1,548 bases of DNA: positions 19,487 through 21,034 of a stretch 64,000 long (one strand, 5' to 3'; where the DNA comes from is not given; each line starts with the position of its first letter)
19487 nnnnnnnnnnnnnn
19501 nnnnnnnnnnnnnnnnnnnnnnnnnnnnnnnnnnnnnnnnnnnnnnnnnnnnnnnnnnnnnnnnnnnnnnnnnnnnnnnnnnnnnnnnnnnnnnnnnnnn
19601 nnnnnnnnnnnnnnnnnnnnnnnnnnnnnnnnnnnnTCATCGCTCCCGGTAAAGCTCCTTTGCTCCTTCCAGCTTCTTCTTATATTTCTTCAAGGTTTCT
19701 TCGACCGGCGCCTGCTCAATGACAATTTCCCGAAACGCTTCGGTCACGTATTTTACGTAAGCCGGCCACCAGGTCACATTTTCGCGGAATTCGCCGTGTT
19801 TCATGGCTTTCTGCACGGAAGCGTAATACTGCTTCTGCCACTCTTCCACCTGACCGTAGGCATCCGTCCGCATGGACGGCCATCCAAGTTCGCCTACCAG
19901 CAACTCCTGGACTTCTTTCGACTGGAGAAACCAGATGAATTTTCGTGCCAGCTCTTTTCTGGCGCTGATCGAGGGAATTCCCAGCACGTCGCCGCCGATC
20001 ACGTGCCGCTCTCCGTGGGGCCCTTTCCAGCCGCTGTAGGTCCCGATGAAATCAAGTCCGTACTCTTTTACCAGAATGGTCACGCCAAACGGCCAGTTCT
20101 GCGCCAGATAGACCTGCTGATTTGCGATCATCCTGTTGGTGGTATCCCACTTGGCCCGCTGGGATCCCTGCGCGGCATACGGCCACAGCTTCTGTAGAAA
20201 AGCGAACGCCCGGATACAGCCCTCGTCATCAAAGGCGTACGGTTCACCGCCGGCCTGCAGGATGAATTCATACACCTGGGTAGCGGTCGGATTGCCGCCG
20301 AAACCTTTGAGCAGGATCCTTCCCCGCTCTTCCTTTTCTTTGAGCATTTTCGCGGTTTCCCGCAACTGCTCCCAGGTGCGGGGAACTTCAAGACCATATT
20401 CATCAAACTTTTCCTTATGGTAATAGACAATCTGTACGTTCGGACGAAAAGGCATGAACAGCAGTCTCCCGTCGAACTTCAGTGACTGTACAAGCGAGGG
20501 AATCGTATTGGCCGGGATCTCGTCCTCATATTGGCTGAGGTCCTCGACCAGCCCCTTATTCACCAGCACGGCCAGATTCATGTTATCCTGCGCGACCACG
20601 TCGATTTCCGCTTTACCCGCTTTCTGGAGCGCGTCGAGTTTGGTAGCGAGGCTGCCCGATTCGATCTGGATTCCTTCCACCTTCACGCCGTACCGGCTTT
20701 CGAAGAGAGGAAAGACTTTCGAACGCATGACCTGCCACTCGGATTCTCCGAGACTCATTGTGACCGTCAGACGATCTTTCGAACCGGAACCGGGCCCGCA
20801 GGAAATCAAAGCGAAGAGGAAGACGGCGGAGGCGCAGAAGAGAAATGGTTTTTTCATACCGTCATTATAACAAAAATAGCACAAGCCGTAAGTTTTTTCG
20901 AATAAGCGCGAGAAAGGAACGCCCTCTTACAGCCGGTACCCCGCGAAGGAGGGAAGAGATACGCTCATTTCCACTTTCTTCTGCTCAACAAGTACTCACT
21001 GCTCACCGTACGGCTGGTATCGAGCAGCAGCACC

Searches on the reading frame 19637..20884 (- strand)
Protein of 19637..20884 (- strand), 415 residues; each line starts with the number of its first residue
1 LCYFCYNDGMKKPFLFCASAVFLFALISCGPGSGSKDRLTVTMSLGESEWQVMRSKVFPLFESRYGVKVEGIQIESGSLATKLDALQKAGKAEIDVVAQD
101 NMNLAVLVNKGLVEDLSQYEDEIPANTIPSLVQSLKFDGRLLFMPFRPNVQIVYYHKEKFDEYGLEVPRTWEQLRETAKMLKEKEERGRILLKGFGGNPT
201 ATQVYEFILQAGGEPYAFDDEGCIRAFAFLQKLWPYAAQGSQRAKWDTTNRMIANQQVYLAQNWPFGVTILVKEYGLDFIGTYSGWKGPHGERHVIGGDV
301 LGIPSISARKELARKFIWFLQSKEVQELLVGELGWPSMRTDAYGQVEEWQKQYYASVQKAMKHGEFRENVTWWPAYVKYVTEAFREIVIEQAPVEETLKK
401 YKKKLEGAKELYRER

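Call 73: search_protein_families(library=pfam, proteins=[window:19637-20884:-], max_evalue=0.00001)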
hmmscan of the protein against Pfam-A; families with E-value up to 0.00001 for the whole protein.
window:19637-20884:- (415 aa): 3 families
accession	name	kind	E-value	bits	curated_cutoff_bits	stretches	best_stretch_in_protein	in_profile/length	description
PF13416.11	SBP_bac_8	-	2.8e-30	106.5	27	1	61-351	6-273/279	Bacterial extracellular solute-binding protein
PF01547.30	SBP_bac_1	-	2.9e-29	103.5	26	1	57-327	14-307/307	Bacterial extracellular solute-binding protein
PF13531.11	SBP_bac_11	-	7.5e-06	26.3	25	0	57-114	16-69/227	Bacterial extracellular solute-binding protein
